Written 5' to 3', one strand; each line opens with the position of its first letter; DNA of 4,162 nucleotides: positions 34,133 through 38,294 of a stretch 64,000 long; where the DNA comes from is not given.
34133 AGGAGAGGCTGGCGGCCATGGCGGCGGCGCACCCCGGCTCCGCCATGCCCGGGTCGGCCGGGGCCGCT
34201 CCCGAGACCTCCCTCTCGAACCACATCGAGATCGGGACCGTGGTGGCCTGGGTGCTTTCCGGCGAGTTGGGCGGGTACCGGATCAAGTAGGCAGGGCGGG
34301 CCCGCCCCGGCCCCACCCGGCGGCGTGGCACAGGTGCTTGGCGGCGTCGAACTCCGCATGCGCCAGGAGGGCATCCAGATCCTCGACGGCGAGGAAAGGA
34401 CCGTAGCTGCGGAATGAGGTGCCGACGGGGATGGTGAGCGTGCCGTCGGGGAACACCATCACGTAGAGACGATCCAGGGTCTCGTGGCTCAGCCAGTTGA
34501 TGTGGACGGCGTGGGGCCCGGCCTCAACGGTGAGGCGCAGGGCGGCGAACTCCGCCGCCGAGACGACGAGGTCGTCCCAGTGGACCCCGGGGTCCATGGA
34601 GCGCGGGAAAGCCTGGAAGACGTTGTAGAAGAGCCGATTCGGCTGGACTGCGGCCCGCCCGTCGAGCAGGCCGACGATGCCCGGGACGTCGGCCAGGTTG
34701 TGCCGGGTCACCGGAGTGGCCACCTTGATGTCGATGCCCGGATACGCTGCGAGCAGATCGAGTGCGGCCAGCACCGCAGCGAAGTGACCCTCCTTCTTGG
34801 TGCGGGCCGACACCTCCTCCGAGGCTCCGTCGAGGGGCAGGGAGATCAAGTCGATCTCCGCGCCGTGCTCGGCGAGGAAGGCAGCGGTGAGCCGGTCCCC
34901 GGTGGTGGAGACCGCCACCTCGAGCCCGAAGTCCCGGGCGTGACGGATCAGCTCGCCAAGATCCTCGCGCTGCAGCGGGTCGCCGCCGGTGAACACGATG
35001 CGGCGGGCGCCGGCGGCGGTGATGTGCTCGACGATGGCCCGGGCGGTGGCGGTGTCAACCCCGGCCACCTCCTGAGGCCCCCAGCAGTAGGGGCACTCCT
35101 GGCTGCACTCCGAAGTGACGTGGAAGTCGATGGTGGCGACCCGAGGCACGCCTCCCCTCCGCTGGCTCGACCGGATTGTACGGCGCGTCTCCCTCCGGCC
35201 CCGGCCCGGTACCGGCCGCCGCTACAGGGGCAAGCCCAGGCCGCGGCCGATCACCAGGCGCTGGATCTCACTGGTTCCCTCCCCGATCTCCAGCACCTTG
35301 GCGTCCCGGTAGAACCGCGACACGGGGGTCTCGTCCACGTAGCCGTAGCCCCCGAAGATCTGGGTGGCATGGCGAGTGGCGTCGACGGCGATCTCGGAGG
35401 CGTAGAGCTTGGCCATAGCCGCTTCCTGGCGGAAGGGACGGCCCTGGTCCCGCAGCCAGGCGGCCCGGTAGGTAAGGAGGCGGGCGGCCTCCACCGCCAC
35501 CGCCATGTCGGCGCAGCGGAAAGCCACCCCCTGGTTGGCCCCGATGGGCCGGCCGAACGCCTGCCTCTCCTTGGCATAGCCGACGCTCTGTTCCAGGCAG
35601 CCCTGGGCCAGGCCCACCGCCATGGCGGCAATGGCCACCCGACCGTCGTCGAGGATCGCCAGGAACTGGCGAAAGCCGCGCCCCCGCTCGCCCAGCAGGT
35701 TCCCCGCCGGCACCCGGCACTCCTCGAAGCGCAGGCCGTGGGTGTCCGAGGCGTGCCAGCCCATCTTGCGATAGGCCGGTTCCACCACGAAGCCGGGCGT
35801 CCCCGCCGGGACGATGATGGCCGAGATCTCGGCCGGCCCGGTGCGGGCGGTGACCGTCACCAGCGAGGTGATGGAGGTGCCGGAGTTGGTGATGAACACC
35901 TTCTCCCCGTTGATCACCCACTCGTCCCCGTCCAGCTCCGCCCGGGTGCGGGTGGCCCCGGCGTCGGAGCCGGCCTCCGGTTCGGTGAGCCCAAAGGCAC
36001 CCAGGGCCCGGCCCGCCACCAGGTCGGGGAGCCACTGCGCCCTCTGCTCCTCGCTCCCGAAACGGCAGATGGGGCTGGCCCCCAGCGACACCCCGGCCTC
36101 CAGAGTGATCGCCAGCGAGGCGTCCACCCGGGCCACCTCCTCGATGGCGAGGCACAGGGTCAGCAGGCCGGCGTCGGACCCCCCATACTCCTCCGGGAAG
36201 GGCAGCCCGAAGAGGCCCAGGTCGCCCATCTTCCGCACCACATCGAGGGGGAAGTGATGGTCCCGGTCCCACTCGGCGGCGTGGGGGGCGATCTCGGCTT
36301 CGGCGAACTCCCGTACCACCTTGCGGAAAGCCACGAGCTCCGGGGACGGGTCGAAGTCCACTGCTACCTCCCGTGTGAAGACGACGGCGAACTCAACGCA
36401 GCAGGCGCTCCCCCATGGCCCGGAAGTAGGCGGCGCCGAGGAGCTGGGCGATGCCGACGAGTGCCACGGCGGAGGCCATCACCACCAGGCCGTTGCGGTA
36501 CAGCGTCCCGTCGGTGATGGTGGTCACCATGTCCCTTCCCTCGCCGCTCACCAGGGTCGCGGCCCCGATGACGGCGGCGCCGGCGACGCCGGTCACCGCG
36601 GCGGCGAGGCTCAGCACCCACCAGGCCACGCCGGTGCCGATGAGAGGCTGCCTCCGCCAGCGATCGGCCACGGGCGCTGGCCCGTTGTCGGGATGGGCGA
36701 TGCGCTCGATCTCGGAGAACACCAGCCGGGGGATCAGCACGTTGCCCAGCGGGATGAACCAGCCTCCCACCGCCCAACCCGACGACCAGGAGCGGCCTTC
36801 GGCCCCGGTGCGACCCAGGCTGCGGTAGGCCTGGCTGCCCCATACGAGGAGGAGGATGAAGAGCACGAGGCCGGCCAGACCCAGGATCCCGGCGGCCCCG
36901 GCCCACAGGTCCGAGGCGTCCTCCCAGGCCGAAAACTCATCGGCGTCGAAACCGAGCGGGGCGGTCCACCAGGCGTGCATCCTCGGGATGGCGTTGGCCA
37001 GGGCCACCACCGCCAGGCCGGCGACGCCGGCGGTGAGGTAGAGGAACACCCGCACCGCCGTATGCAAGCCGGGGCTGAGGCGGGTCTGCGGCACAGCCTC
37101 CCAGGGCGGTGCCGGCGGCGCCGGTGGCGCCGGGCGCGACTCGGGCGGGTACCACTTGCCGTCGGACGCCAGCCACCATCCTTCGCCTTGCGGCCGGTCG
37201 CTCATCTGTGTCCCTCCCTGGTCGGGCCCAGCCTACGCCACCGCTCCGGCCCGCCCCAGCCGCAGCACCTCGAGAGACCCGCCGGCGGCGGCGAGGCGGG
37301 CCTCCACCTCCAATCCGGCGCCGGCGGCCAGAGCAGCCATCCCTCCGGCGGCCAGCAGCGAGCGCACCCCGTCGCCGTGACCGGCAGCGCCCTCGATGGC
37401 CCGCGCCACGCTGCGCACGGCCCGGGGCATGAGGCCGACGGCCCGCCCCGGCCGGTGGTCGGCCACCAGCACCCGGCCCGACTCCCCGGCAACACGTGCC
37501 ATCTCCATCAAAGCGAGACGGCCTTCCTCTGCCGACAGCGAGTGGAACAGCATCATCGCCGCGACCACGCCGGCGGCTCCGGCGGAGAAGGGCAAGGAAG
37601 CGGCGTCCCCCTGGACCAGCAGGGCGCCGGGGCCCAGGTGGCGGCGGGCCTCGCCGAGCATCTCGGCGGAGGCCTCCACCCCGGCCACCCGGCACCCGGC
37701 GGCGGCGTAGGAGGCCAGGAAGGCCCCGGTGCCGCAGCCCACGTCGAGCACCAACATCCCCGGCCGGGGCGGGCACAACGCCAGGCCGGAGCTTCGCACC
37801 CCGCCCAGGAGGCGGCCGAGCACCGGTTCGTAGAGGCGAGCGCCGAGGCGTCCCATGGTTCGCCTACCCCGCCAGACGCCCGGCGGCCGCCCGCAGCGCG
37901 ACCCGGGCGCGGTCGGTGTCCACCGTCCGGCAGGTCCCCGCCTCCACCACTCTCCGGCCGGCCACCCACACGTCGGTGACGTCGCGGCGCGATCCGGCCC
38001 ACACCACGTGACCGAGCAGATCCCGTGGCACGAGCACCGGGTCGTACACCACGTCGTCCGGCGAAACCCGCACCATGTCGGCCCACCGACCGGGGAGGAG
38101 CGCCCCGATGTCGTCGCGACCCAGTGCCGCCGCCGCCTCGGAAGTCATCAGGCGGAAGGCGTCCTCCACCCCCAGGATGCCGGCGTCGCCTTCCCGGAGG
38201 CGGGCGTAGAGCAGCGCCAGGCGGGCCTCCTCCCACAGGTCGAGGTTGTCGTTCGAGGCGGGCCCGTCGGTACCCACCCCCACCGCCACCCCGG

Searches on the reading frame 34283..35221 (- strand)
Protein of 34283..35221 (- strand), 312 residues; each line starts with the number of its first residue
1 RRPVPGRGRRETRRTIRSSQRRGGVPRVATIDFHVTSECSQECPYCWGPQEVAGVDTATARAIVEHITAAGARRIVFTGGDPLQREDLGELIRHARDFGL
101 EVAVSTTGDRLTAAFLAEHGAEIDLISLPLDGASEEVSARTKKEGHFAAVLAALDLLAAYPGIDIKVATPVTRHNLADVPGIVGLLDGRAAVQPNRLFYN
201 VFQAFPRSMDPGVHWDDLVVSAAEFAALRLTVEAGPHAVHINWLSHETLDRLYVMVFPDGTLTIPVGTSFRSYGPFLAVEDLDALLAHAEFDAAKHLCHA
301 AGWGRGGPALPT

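Call 12: search_protein_families(library=pfam, proteins=[window:34283-35221:-], max_evalue=0.001)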
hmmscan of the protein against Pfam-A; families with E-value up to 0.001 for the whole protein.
window:34283-35221:- (312 aa): 2 families
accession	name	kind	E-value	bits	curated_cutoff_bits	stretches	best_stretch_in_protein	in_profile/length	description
PF04055.27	Radical_SAM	-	2.3e-18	67.4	29.5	1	35-170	3-149/166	Radical SAM superfamily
PF13353.11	Fer4_12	-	7.1e-05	23.6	22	1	35-144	11-127/137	4Fe-4S single cluster domain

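Call 48: search_protein_families(library=ncbifam, proteins=[window:34283-35221:-], max_evalue=0.01)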
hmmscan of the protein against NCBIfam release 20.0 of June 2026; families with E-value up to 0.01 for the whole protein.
window:34283-35221:- (312 aa): 44 families (the best 25 are shown)
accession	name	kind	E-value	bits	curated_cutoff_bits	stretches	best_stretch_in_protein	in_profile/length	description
NF045574.1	sacti_mat_StsB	exception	4.7e-23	81.8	625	1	25-199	92-268/466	StsB family radical SAM/SPASM domain sactipeptide maturase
NF038283.1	viperin_w_prok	equivalog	1.1e-19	70.8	180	1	30-295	3-275/281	viperin family antiviral radical SAM protein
TIGR04545.1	rSAM_ahbD_hemeb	equivalog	2.1e-17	63.6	500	1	31-192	2-168/339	heme b synthase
TIGR04053.2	TIGR04053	equivalog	4e-17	62.5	395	1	34-188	13-175/366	TIGR04053 family radical SAM/SPASM domain-containing protein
TIGR04347.1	pseudo_SAM_Halo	equivalog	4.5e-17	62.4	525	1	30-188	39-201/390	TIGR04347 family pseudo-SAM/SPASM protein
TIGR03962.1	mycofact_rSAM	equivalog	4.4e-15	55.7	265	1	30-189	13-176/339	mycofactocin radical SAM maturase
TIGR04051.1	rSAM_NirJ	equivalog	5e-15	55.3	515.45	1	39-189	12-166/354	heme d1 biosynthesis radical SAM protein NirJ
TIGR02109.1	PQQ_syn_pqqE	equivalog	7.7e-15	54.7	381.35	1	34-185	12-168/358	pyrroloquinoline quinone biosynthesis protein PqqE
TIGR04546.1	rSAM_ahbC_deAc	equivalog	2.8e-14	52.7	650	1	33-200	43-212/390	12,18-didecarboxysiroheme deacetylase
TIGR04055.1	rSAM_NirJ2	equivalog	5.3e-13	49.2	500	1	31-185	2-160/326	putative heme d1 biosynthesis radical SAM protein NirJ2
TIGR02666.1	moaA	equivalog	4.7e-12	45.5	284.05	1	34-175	15-169/336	GTP 3',8-cyclase MoaA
TIGR04163.1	rSAM_cobopep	equivalog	7.5e-12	44.7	375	1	29-187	64-236/428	peptide-modifying radical SAM enzyme CbpB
TIGR04250.1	SCM_rSAM_ScmE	equivalog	4.9e-11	42.1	400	1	30-186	4-165/358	SynChlorMet cassette radical SAM/SPASM protein ScmE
TIGR02668.1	moaA_archaeal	equivalog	1.3e-10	40.8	325.25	1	28-185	9-172/303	GTP 3',8-cyclase MoaA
TIGR03913.1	rad_SAM_trio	equivalog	1.9e-10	39.7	591.75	1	33-185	23-178/477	GDL motif peptide-associated radical SAM/SPASM maturase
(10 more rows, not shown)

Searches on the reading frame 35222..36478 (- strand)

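Call 13: search_protein_families(library=pfam, proteins=[window:35222-36478:-], max_evalue=0.001)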
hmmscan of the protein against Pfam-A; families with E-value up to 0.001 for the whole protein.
window:35222-36478:- (418 aa): 4 families
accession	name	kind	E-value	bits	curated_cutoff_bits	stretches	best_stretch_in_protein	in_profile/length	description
PF00441.29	Acyl-CoA_dh_1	-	4.7e-55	186.3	22.4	1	266-414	1-149/150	Acyl-CoA dehydrogenase, C-terminal domain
PF02771.21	Acyl-CoA_dh_N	-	1.8e-40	138.3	22.9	1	46-156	2-112/113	Acyl-CoA dehydrogenase, N-terminal domain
PF08028.16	Acyl-CoA_dh_2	-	6.4e-24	85.2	22.7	1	282-398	2-128/134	Acyl-CoA dehydrogenase, C-terminal domain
PF02770.24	Acyl-CoA_dh_M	-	8e-22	77.7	33.3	1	161-254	1-97/97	Acyl-CoA dehydrogenase, middle domain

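Call 48: search_protein_families(library=ncbifam, proteins=[window:35222-36478:-], max_evalue=0.01)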
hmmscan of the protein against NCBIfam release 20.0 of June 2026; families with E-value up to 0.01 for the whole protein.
window:35222-36478:- (418 aa): 23 families
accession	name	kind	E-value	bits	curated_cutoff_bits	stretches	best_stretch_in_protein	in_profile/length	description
NF042972.1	AcrlCoAredClosAcrC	equivalog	4.1e-122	407.5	640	1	42-412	3-374/378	acryloyl-CoA reductase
NF045552.1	GlutCoADH_Des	equivalog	5e-92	309.1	470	1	41-410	2-375/387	glutaryl-CoA dehydrogenase Acd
NF043006.1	CyhCrbnylCoADH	equivalog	4.6e-90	302.4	650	1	53-413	13-374/380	cyclohexane-1-carbonyl-CoA dehydrogenase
NF058590.1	AcCoDHFadEBacil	equivalog_domain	7.3e-82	275.7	600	1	47-411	24-407/586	acyl-CoA dehydrogenase FadE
NF042439.1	SulpropCoADesulf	equivalog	5.8e-80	268.8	600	1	53-411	2-367/379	3-sulfinopropanoyl-CoA desulfinase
NF053553.1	prodigi_MBC_PigA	equivalog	1.5e-72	244.9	500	1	41-416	2-381/381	prodigiosin MBC biosynthesis dehydrogenase PigA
NF045652.1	ProlPCPDhRedW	equivalog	3.1e-72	243.5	650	1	46-416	2-375/376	L-prolyl-[peptidyl-carrier protein] dehydrogenase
TIGR03207.1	cyc_hxne_CoA_dh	equivalog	4.8e-72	242.7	575.35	1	45-412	2-369/372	cyclohexanecarboxyl-CoA dehydrogenase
NF008997.0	PRK12341.1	equivalog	1.2e-67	228.6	537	1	56-413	17-375/382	acyl-CoA dehydrogenase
NF002885.1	PRK03354.1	equivalog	1.2e-50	172.7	540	1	64-413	26-372/378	crotonobetainyl-CoA dehydrogenase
NF052270.1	Staph_DH_FadE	equivalog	1e-47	162.7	600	1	50-414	27-393/400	acyl-CoA dehydrogenase FadE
TIGR03203.1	pimD_small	equivalog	1.3e-36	126.5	652.7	1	80-405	42-367/378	pimeloyl-CoA dehydrogenase small subunit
NF007000.1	PRK09463.1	subfamily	9.6e-28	96.9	600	2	72-187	70-186/726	acyl-CoA dehydrogenase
TIGR04022.1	sulfur_SfnB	equivalog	1e-26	93.8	430.9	1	54-395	13-361/391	SfnB family sulfur acquisition oxidoreductase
NF049984.1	Rv1679_FadE16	equivalog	3.1e-26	92.5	600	1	64-405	13-356/371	Rv1679 family acyl-CoA dehydrogenase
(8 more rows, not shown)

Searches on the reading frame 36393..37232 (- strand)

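Call 13: search_protein_families(library=pfam, proteins=[window:36393-37232:-], max_evalue=0.001)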
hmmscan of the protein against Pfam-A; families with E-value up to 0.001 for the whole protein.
window:36393-37232:- (279 aa): 1 family
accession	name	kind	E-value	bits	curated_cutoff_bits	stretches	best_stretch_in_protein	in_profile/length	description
PF14219.11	DUF4328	-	7e-17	61.9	27.2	1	105-259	11-156/166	Domain of unknown function (DUF4328)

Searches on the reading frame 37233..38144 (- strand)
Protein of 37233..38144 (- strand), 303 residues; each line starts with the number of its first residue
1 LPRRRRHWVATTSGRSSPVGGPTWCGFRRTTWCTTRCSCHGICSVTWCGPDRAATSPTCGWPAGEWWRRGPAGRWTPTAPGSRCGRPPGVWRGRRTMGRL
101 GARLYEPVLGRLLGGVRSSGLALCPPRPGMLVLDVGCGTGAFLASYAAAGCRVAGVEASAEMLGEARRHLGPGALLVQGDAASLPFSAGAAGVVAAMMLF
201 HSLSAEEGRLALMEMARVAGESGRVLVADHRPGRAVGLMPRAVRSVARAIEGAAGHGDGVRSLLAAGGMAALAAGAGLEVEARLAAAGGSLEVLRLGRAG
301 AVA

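Call 13: search_protein_families(library=pfam, proteins=[window:37233-38144:-], max_evalue=0.001)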
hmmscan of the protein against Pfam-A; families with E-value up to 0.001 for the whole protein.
window:37233-38144:- (303 aa): 6 families
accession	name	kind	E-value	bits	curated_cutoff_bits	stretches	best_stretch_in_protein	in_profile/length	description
PF13649.12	Methyltransf_25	-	6.7e-17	62.4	27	1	132-222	1-96/97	Methyltransferase domain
PF08241.18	Methyltransf_11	-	5.5e-16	59.4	21.2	1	133-226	1-94/95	Methyltransferase domain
PF13489.12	Methyltransf_23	-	6.1e-09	36.3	27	1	126-281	20-162/164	Methyltransferase domain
PF13847.12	Methyltransf_31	-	1.1e-07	32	27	1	128-235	3-114/145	Methyltransferase domain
PF08242.18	Methyltransf_12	-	2.9e-06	28.4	30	1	133-215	1-88/98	Methyltransferase domain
PF01209.24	Ubie_methyltran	-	0.00096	19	20.1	0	126-228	45-152/233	ubiE/COQ5 methyltransferase family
